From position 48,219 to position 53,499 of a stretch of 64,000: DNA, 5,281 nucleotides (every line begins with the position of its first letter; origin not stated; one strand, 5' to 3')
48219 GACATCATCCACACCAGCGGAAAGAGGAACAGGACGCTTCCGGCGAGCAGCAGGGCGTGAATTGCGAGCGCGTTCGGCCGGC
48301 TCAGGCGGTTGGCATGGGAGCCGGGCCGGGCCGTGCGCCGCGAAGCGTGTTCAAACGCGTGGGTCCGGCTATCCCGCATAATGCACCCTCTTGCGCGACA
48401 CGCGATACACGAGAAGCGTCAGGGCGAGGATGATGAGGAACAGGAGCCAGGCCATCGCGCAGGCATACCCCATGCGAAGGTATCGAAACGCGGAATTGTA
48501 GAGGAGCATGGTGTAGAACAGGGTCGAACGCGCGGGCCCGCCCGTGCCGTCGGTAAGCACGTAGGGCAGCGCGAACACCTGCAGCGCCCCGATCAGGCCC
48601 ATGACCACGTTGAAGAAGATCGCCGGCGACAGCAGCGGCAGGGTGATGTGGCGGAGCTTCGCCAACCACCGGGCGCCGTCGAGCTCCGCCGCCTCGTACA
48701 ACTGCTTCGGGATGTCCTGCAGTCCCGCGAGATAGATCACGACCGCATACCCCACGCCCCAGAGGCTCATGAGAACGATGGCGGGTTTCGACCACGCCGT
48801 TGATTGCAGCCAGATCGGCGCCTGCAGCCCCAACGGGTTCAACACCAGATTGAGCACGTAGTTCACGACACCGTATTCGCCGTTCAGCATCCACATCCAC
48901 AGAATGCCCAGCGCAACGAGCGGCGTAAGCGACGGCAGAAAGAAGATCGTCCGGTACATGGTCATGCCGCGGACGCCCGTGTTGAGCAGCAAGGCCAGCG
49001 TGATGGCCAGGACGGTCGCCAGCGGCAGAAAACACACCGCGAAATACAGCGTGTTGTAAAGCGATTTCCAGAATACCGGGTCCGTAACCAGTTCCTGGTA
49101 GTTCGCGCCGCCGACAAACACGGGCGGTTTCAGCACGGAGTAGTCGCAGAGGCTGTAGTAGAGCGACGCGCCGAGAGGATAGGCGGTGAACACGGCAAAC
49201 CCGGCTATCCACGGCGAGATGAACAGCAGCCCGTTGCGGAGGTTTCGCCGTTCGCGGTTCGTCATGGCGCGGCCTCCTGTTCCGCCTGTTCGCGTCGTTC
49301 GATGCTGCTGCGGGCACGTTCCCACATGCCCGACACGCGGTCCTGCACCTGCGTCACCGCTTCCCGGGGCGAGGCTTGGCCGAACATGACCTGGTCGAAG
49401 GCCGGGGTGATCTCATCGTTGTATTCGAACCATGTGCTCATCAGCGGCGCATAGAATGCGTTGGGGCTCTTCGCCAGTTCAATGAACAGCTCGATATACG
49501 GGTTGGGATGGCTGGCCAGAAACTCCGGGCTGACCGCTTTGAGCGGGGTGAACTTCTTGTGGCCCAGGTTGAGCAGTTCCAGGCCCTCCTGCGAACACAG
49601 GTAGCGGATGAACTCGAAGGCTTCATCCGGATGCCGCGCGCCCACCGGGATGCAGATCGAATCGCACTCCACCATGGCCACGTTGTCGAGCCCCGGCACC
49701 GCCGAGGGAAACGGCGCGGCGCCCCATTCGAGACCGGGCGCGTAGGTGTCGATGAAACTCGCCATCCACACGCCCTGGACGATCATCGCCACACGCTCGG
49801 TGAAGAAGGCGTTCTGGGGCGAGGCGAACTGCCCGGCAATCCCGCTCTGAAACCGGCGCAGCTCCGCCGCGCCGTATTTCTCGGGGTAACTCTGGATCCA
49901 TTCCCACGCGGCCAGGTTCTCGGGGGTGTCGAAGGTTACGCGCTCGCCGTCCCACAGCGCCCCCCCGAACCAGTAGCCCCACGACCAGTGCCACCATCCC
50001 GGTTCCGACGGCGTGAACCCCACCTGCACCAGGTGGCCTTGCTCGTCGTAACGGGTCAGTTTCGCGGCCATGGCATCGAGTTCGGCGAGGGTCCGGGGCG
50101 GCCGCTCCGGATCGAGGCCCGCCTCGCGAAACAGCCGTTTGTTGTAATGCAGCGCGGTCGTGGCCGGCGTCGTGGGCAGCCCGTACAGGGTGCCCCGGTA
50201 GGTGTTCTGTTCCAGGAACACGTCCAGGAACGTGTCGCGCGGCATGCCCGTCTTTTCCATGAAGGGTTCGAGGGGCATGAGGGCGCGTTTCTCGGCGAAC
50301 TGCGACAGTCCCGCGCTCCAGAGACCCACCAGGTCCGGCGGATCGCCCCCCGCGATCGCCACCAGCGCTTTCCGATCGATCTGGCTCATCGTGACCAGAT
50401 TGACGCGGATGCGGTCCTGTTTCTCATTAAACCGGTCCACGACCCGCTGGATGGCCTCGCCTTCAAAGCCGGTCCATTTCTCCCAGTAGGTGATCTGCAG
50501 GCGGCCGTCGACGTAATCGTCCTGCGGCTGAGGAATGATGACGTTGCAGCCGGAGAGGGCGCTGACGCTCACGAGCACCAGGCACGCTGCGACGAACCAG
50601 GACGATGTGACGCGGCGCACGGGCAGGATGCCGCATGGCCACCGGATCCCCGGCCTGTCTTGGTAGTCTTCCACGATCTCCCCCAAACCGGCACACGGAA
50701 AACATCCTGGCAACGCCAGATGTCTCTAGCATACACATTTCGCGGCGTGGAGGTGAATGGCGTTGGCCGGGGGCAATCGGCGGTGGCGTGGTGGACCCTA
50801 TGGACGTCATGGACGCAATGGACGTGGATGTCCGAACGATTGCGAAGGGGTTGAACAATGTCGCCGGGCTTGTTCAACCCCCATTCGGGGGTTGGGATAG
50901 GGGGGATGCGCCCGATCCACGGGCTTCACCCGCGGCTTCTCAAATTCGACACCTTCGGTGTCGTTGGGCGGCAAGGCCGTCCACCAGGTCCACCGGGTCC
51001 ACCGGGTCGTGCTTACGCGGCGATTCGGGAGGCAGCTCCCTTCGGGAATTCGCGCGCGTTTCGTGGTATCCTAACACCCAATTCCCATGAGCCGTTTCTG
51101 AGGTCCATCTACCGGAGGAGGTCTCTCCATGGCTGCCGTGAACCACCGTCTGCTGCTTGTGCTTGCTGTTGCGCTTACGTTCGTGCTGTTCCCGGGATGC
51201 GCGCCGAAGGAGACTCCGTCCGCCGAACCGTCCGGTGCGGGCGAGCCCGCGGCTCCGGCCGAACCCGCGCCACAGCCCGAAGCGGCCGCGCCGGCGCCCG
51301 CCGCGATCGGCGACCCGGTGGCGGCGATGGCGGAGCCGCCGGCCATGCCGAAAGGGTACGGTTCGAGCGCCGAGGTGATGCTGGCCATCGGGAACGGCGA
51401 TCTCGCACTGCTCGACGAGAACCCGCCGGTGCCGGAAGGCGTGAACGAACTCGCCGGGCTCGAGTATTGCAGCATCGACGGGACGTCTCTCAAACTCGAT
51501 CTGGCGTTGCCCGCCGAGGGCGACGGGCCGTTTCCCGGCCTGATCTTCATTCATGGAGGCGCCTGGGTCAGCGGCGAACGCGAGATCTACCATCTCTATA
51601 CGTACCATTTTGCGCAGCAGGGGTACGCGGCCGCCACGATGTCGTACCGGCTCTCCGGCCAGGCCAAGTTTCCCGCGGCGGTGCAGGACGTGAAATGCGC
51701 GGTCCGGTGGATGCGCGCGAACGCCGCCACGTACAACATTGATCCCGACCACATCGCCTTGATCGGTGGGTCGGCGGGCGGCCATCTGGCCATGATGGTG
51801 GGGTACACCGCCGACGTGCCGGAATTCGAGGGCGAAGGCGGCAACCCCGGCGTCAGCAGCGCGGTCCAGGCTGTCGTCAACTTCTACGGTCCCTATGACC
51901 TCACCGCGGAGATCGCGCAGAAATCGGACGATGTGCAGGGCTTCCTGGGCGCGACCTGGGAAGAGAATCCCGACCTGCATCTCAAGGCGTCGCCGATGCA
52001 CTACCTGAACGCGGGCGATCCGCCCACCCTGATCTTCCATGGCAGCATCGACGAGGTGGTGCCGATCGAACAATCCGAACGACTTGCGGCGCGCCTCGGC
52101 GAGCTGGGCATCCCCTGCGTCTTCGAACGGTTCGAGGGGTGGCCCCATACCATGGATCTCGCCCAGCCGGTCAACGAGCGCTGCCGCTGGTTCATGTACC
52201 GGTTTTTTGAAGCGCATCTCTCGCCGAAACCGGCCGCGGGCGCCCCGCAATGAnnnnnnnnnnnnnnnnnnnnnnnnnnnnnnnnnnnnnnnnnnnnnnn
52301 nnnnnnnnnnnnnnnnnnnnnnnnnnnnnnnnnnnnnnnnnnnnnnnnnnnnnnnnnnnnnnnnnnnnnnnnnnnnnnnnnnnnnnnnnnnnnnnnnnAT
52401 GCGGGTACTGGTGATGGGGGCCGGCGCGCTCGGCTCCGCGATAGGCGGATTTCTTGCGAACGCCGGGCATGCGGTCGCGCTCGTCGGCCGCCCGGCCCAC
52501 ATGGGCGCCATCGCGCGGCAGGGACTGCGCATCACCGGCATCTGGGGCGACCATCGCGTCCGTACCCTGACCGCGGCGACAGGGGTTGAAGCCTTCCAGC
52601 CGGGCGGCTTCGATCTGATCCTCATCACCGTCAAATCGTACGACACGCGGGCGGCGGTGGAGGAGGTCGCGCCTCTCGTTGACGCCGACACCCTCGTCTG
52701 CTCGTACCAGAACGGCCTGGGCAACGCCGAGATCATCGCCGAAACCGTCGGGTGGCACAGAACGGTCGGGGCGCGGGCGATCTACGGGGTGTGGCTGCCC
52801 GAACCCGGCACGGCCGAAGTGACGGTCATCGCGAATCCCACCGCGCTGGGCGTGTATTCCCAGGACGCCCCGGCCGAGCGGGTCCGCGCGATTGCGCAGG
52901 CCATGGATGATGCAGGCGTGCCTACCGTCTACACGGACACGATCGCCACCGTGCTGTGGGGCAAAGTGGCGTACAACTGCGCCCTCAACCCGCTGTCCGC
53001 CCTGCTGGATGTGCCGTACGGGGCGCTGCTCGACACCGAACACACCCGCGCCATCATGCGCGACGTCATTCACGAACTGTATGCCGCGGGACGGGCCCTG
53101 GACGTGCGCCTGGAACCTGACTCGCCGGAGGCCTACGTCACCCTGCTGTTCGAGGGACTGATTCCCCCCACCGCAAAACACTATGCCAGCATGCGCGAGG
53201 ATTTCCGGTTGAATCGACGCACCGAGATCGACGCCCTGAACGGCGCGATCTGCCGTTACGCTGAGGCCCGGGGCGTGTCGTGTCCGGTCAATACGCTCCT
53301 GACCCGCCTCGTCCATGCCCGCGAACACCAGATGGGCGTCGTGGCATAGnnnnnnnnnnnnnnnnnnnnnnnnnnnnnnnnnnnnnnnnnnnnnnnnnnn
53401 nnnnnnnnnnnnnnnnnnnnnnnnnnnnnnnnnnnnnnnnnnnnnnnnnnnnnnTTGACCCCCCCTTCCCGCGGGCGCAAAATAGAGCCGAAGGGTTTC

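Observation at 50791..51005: Mosaic intergenic repeat family built from 9-bp-phased RTGGAC arrays; best composite copy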

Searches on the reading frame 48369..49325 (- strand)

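Call 56: search_protein_families(library=pfam, proteins=[window:48369-49325:-], max_evalue=0.00001)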
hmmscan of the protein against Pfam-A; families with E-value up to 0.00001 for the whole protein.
window:48369-49325:- (318 aa): 1 family
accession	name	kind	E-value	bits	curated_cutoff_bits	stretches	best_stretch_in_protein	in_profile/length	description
PF00528.27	BPD_transp_1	-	5.9e-18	65.7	26.4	1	104-312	2-181/184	Binding-protein-dependent transport system inner membrane component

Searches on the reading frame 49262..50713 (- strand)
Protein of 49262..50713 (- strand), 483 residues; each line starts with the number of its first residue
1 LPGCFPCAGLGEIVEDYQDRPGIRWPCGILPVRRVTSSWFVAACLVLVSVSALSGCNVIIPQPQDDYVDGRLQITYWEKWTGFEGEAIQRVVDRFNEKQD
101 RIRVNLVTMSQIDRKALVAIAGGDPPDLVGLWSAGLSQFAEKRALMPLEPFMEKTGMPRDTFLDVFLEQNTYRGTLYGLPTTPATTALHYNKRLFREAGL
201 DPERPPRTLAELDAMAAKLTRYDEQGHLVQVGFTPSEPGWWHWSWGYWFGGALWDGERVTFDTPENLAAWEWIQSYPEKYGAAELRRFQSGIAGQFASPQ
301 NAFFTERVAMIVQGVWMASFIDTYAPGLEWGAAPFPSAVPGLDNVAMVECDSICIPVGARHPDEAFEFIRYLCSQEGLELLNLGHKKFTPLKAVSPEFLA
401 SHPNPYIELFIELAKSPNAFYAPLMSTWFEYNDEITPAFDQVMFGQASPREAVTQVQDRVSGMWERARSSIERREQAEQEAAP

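Call 20: search_protein_families(library=pfam, proteins=[window:49262-50713:-])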
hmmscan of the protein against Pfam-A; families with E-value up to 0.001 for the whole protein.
window:49262-50713:- (483 aa): 2 families
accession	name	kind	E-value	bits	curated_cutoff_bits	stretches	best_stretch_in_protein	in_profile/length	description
PF01547.30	SBP_bac_1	-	3.5e-32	113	26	1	85-377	7-305/307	Bacterial extracellular solute-binding protein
PF13416.11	SBP_bac_8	-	5.9e-30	105.4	27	1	91-379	2-250/279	Bacterial extracellular solute-binding protein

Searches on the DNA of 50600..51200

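Call 85: search_rna_families(source=window, start=50600, end=51200, threshold=evalue, max_evalue=1)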
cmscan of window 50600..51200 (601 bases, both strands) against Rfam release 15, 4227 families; matches with E-value up to 1: 0.
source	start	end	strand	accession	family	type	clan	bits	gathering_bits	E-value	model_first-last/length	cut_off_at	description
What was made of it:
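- On Any Rfam RNA family: No match at E<=1 in 50600-51200 (call 85).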

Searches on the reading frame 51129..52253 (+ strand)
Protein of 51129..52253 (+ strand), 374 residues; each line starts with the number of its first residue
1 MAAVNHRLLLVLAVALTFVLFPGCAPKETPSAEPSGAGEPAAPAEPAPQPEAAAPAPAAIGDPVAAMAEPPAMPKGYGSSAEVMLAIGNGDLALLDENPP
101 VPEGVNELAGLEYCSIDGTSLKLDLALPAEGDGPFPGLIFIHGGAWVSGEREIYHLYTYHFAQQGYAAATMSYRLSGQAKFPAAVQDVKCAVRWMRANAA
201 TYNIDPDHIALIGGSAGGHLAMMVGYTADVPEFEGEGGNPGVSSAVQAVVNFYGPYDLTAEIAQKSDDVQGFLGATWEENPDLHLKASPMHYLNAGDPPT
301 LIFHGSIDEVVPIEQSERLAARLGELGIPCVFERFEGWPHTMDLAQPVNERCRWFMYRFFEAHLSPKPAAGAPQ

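Call 20: search_protein_families(library=pfam, proteins=[window:51129-52253:+])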
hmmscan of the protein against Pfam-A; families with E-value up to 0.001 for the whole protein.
window:51129-52253:+ (374 aa): 8 families
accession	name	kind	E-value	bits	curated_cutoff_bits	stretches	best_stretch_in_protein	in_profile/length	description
PF20434.5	BD-FAE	-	2.8e-64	217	26.8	1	123-323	1-215/215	BD-FAE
PF07859.19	Abhydrolase_3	-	9.5e-23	81.5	25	1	138-341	1-207/210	alpha/beta hydrolase fold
PF00326.27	Peptidase_S9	-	1.6e-12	47.9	22.6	1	272-364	118-210/213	Prolyl oligopeptidase family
PF00135.34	COesterase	-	1.1e-07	31.6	27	1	121-223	86-199/515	Carboxylesterase family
PF12146.15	Hydrolase_4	-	3.5e-06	26.9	27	0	299-338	193-230/239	Serine aminopeptidase, S33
PF00561.26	Abhydrolase_1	-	1.5e-05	25.2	25.8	0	289-336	191-234/245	alpha/beta hydrolase fold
PF12697.13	Abhydrolase_6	-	0.00011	23.4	26.3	1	138-340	1-204/217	Alpha/beta hydrolase family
PF02129.25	Peptidase_S15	-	0.00015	22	23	1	117-225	1-113/262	X-Pro dipeptidyl-peptidase (S15 family)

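Call 27: find_related_loci(query=window:51129-52253:+, collection=metagenome_contigs, flank=6000)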
Query window:51129-52253:+ (374 aa) in metagenome_contigs; peptide patterns used: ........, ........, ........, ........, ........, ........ (x = any residue, [..] = any of these).
171 stretches matched a pattern; 11 encode a relative of the query (tblastn E <= 1e-3); 11 distinct loci.
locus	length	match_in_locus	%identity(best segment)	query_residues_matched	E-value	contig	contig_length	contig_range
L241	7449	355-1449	92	1-365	0e+0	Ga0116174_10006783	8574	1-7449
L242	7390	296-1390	92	1-365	0e+0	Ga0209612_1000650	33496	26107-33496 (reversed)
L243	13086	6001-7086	79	1-365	0e+0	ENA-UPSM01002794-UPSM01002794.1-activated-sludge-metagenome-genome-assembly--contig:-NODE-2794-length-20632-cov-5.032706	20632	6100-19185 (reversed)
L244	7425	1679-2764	79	1-365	0e+0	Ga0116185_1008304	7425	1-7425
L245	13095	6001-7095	92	1-365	0e+0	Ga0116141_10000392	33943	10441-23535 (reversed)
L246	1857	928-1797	57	75-364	1e-111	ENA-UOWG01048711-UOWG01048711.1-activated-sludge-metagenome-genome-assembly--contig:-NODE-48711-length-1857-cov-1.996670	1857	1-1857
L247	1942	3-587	77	170-364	2e-108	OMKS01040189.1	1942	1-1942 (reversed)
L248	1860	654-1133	94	217-374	5e-107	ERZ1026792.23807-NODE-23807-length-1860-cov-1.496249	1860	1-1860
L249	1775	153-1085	49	69-371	2e-105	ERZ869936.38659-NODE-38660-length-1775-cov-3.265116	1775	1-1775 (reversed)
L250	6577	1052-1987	50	62-372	4e-98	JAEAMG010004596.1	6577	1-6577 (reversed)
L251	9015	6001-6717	23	129-330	5e-9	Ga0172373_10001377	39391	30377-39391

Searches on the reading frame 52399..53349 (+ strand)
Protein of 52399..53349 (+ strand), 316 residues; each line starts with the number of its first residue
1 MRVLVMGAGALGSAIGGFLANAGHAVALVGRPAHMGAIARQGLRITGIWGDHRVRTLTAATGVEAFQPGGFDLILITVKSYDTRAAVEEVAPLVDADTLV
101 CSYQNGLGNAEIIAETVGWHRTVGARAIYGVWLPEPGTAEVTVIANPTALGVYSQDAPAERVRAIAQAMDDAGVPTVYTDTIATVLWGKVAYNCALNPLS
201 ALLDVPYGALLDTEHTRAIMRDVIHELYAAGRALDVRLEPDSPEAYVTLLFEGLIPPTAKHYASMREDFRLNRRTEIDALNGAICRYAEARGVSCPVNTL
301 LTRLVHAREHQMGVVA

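Call 56: search_protein_families(library=pfam, proteins=[window:52399-53349:+], max_evalue=0.00001)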
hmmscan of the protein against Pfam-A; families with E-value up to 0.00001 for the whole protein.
window:52399-53349:+ (316 aa): 2 families
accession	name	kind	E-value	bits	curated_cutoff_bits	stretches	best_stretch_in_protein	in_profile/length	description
PF02558.23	ApbA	-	1.3e-32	112.9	22.2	1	3-152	1-147/150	Ketopantoate reductase PanE/ApbA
PF08546.17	ApbA_C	-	9.4e-32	110.4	22.7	1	183-309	3-125/125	Ketopantoate reductase PanE/ApbA C terminal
